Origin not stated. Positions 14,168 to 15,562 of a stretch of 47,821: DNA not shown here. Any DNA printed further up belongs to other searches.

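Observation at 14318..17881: Fom1/Fom2/FomC-like trio without any antibiotic tailoring genes: predicted CMP-2-hydroxyethylphosphonate as an activated donor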

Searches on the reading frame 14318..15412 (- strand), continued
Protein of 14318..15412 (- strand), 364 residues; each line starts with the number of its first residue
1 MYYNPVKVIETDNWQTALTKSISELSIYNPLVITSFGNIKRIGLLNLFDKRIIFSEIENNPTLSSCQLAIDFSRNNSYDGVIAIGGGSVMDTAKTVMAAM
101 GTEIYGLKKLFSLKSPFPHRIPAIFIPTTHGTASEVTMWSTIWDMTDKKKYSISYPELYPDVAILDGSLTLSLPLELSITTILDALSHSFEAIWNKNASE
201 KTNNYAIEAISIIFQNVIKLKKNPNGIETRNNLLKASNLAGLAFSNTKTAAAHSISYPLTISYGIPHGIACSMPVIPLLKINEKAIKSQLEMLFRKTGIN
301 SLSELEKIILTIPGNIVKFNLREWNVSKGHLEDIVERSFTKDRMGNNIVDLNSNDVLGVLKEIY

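Call 20: find_encoding_contigs(protein=P0060, flank=10000, max_places=2)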
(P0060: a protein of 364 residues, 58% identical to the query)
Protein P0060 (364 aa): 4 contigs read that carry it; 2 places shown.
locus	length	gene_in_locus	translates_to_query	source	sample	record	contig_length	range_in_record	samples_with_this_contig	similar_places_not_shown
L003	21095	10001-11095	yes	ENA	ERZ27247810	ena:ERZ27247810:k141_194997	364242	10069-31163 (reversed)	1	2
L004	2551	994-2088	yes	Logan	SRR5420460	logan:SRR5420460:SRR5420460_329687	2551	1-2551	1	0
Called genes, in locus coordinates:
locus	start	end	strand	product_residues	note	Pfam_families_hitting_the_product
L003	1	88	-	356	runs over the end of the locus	-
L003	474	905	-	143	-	PF09980:DUF2214, PF05425:CopD (weak)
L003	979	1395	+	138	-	PF13527:Acetyltransf_9 (faint), PF13673:Acetyltransf_10, PF00583:Acetyltransf_1, PF13508:Acetyltransf_7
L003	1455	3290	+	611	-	PF00664:ABC_membrane, PF02463:SMC_N, PF00005:ABC_tran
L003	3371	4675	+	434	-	PF07994:NAD_binding_5, PF01658:Inos-1-P_synth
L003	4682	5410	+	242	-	PF00483:NTP_transferase, PF12804:NTP_transf_3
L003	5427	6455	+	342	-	PF04464:Glyphos_transf, PF02350:Epimerase_2 (weak)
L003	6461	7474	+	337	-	PF02350:Epimerase_2, PF04464:Glyphos_transf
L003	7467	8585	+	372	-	PF04464:Glyphos_transf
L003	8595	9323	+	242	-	PF00483:NTP_transferase, PF12804:NTP_transf_3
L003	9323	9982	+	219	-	PF01066:CDP-OH_P_transf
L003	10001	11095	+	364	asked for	PF00465:Fe-ADH, PF25137:ADH_Fe_C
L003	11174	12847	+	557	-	PF00082:Peptidase_S8, PF18962:Por_Secre_tail (weak)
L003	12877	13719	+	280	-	PF23023:Anti-Pycsar_Apyc1 (faint), PF00753:Lactamase_B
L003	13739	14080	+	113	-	-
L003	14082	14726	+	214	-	PF00730:HhH-GPD, PF00633:HHH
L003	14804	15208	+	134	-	PF01242:PTPS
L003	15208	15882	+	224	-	PF02592:Vut_1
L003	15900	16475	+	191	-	PF01227:GTP_cyclohydroI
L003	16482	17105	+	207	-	PF21948:LplA-B_cat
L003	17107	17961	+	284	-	PF04055:Radical_SAM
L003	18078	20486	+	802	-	PF02190:LON_substr_bdg, PF07724:AAA_2 (faint), PF00004:AAA, PF07728:AAA_5, PF22667:Lon_lid, PF05362:Lon_C, PF13541:ChlI (weak)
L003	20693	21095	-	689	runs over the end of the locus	PF13860:FlgD_ig, PF18962:Por_Secre_tail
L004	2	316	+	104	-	?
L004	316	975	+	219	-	PF01066:CDP-OH_P_transf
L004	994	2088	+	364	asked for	PF00465:Fe-ADH, PF25137:ADH_Fe_C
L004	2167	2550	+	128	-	?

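Call 23: find_related_loci(query=A1, collection=genome_contigs, flank=10000)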
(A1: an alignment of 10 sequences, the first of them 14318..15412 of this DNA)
Query A1 (364 aa) in genome_contigs; peptide patterns used: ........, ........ (x = any residue, [..] = any of these).
599 stretches matched a pattern (row limit reached: there are more); 563 encode a relative of the query (tblastn E <= 1e-3); the best 80 are kept; 80 distinct loci.
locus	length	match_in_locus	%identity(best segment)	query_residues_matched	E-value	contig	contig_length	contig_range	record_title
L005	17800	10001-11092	77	1-364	0e+0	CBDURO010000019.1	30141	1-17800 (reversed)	MAG TPA_asm: uncultured bacterium isolate SRR22302360_binner13_Refined_52 genome assembly, contig: ERZ25073602.277, whol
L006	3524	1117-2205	70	1-363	0e+0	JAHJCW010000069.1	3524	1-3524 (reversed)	MAG: bacterium isolate Modern_marine.mb.320 Modern_marine.mb.320_k141_533198, whole genome shotgun sequence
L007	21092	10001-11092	60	1-364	3e-148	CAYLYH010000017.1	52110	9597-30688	MAG TPA_asm: uncultured bacterium isolate SRP077602_co11_399 genome assembly, contig: NODE_420_length_52110_cov_12.41175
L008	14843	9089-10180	58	1-364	2e-144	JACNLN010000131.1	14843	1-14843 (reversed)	MAG: Candidatus Neomarinimicrobiota bacterium isolate NIOZ-UU84 NIOZ-UU_NODE_5050_length_14843_cov_258.98, whole genome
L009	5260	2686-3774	59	2-364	7e-142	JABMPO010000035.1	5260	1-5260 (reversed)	MAG: Candidatus Neomarinimicrobiota bacterium isolate bin.522 k141_376344, whole genome shotgun sequence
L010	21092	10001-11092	56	1-364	4e-140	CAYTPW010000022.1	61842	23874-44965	MAG TPA_asm: uncultured bacterium isolate SRP167671_co4_21 genome assembly, contig: NODE_208_length_61842_cov_13.055546,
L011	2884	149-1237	56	2-364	1e-144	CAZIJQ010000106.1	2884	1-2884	MAG TPA_asm: uncultured bacterium isolate SRP200020_co6_38 genome assembly, contig: NODE_27001_length_2884_cov_34.682573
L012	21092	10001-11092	57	1-364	1e-136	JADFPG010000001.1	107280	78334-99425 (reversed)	MAG: Candidatus Neomarinimicrobiota bacterium isolate B71T3L11 B71T3L11_NODE48, whole genome shotgun sequence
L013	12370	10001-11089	54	2-364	6e-131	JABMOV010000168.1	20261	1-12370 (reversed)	MAG: Candidatus Neomarinimicrobiota bacterium isolate bin.159 k141_6581139, whole genome shotgun sequence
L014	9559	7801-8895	47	2-364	2e-95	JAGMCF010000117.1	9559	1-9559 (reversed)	MAG: Candidatus Cloacimonadota bacterium isolate RS_16_45 ZL425.bin.45.fa_117, whole genome shotgun sequence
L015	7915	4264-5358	44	2-364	7e-93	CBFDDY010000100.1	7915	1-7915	MAG TPA_asm: uncultured bacterium isolate SRR26215676_concoct_178 genome assembly, contig: ERZ25073495.8702, whole genom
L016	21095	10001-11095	44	2-364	5e-91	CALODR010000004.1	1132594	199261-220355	MAG: uncultured bacterium isolate HOU_bin.0035 genome assembly, contig: contig_5608, whole genome shotgun sequence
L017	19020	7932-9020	43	2-364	2e-90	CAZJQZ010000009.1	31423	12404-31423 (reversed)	MAG TPA_asm: uncultured Dehalococcoidia bacterium isolate binchicken_co334_59 genome assembly, contig: NODE_2310_length_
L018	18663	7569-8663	43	2-364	4e-93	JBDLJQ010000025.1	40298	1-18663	MAG: Acidobacteriota bacterium isolate MAG103 MAG103_25, whole genome shotgun sequence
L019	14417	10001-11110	36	1-363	2e-64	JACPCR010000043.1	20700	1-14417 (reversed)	MAG: Planctomycetota bacterium isolate NC_groundwater_288_Ag_S-0.65um_63_14 S6_GD2017_2_S65_scaffold_2007, whole genome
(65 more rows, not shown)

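Call 26: find_encoding_contigs(protein=P0002, flank=10000, max_places=2)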
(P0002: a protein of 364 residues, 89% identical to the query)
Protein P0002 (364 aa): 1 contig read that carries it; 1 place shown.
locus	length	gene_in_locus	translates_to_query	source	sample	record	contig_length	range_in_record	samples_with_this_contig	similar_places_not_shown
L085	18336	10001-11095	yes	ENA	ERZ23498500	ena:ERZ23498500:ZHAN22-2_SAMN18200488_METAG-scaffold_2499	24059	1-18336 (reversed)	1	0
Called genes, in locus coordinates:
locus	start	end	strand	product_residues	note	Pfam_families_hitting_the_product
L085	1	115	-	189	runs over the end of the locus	PF01300:Sua5_yciO_yrdC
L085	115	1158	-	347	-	PF04464:Glyphos_transf, PF02350:Epimerase_2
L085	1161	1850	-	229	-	PF01128:IspD (faint), PF12804:NTP_transf_3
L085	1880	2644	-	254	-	PF00535:Glycos_transf_2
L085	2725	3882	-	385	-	PF07388:A-2_8-polyST, PF07922:Glyco_transf_52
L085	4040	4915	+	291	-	PF03102:NeuB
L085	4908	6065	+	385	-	PF02348:CTP_transf_3, PF12710:HAD (faint), PF13419:HAD_2 (weak), PF00702:Hydrolase, PF08282:Hydrolase_3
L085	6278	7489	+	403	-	PF04991:LicD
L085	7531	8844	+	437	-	PF01467:CTP_transf_like, PF13714:PEP_mutase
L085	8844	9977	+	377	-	PF02776:TPP_enzyme_N, PF02775:TPP_enzyme_C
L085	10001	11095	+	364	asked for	PF00465:Fe-ADH, PF25137:ADH_Fe_C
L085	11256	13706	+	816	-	PF02129:Peptidase_S15 (faint), PF00326:Peptidase_S9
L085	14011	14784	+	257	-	-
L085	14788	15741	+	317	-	PF00291:PALP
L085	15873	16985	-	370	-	PF28535:DUF8431, PF03372:Exo_endo_phos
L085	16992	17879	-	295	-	PF01694:Rhomboid, PF20216:DUF6576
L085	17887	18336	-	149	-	?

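Call 28: search_solved_structures(query=window:14318-15412:-, max_evalue=1e-10, show_alignments=1)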
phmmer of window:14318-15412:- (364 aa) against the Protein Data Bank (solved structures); distinct sequences matched with E-value up to 1e-10: 39.
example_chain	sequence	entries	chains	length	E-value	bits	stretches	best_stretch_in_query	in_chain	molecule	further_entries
6jko_A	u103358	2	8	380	1.6e-38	135.8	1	51-356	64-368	Methanol dehydrogenase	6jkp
1vhd_A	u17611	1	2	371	2.6e-38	135.2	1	52-324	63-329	alcohol dehydrogenase, iron-containing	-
1o2d_A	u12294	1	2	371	2.6e-38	135.1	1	52-324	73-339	Alcohol dehydrogenase, iron-containing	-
9ldl_C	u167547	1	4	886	2.4e-34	122.1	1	53-296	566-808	Aldehyde dehydrogenase family protein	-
3zdr_A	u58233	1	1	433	9.2e-32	113.6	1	53-282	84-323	ALCOHOL DEHYDROGENASE DOMAIN OF THE BIFUNCTIONAL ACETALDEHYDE DEHYDROGENASE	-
8zwd_B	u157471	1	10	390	1.7e-30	109.5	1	53-278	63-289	NAD(P)-dependent methanol dehydrogenase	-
9jx4_A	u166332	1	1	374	5.2e-29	104.6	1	53-316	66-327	Aldehyde-alcohol dehydrogenase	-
8zrl_A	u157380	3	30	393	5.3e-29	104.6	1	52-279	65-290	NAD-dependent methanol dehydrogenase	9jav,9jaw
3owo_A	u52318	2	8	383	5.2e-27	98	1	51-292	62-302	Alcohol dehydrogenase 2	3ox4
13he_A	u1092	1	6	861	7.4e-27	97.5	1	54-285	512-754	Aldehyde-alcohol dehydrogenase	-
8uhw_A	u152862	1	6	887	7.8e-27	97.4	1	54-285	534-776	Aldehyde-alcohol dehydrogenase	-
3bfj_A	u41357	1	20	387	2.6e-26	95.7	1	52-312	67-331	1,3-propanediol oxidoreductase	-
6scg_A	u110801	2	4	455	5.9e-26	94.5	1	53-283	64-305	Aldehyde-alcohol dehydrogenase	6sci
7qlq_AAA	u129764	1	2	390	1.6e-25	93.2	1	53-283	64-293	Lactaldehyde reductase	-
7qls_AAA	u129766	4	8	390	1.7e-25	93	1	53-282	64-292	Lactaldehyde reductase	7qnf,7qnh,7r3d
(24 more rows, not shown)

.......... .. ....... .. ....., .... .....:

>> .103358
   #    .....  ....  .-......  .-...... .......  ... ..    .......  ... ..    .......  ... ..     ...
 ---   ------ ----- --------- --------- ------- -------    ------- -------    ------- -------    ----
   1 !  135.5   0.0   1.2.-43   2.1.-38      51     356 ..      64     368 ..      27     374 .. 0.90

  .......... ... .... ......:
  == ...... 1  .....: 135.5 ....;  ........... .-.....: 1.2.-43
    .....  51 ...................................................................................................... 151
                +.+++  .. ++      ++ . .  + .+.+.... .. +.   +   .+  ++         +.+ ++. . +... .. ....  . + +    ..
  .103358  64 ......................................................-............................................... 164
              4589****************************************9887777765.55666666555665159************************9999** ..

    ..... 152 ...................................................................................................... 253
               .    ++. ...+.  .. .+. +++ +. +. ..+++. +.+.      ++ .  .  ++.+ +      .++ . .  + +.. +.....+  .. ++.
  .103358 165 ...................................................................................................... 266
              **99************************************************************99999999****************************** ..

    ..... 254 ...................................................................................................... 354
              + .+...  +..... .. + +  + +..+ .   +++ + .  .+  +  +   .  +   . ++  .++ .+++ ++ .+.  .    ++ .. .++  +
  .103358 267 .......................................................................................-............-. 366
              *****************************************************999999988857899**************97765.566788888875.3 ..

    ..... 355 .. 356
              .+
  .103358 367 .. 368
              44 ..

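Call 36: list_cluster_members(proteins=[P0003, P0004, P0007, P0009, P0018, P0022, P0043])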
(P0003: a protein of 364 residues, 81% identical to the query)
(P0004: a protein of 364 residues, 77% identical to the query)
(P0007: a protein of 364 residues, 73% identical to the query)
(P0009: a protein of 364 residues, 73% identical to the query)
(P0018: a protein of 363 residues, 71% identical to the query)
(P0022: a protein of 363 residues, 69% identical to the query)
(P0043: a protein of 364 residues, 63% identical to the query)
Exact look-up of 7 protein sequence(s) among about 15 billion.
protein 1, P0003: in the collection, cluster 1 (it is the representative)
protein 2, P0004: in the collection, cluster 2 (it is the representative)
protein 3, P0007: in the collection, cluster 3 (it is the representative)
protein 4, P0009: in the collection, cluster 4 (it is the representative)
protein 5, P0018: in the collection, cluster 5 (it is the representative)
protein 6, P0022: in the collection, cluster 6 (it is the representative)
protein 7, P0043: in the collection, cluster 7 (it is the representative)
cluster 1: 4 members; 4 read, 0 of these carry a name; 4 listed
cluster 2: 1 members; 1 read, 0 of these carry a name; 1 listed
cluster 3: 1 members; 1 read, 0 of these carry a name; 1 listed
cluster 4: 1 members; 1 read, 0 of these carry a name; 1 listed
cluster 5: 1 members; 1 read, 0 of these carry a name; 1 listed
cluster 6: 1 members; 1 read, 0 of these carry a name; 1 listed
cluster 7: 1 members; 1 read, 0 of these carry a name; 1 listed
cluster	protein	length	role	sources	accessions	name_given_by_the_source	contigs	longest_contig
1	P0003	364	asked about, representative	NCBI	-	-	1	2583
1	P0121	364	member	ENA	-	-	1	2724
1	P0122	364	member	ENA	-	-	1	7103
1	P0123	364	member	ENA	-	-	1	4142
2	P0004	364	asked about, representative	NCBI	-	-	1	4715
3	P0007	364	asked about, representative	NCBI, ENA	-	-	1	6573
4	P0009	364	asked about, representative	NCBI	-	-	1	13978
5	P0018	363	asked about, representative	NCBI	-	-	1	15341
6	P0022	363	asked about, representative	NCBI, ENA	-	-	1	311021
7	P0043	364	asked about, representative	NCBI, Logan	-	-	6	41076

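Call 44: find_encoding_contigs(protein=P0037, flank=10000, max_places=1)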
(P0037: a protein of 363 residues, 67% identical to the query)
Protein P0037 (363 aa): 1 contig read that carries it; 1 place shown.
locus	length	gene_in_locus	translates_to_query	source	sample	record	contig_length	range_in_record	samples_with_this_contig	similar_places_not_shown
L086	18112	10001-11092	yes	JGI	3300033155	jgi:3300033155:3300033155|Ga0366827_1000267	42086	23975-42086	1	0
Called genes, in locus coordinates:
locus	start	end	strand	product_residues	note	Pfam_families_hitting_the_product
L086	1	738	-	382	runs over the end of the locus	PF04055:Radical_SAM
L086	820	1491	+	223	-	PF03767:Acid_phosphat_B (weak)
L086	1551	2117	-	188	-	PF25087:GMPPB_C (faint), PF00132:Hexapep, PF14602:Hexapep_2 (weak)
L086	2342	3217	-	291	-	-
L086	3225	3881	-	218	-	PF09997:DUF2238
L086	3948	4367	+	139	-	PF00583:Acetyltransf_1, PF13673:Acetyltransf_10, PF13444:Acetyltransf_5 (faint), PF13508:Acetyltransf_7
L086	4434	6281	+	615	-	PF00664:ABC_membrane, PF00005:ABC_tran, PF02463:SMC_N (weak)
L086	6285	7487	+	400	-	PF04991:LicD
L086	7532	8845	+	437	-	PF01467:CTP_transf_like, PF13714:PEP_mutase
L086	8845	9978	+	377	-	PF02776:TPP_enzyme_N, PF02775:TPP_enzyme_C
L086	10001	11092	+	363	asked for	PF00465:Fe-ADH, PF25137:ADH_Fe_C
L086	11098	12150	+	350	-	PF04464:Glyphos_transf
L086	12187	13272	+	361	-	PF04464:Glyphos_transf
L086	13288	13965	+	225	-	PF01066:CDP-OH_P_transf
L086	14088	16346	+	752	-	PF00390:malic, PF03949:Malic_M, PF01515:PTA_PTB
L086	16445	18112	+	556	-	?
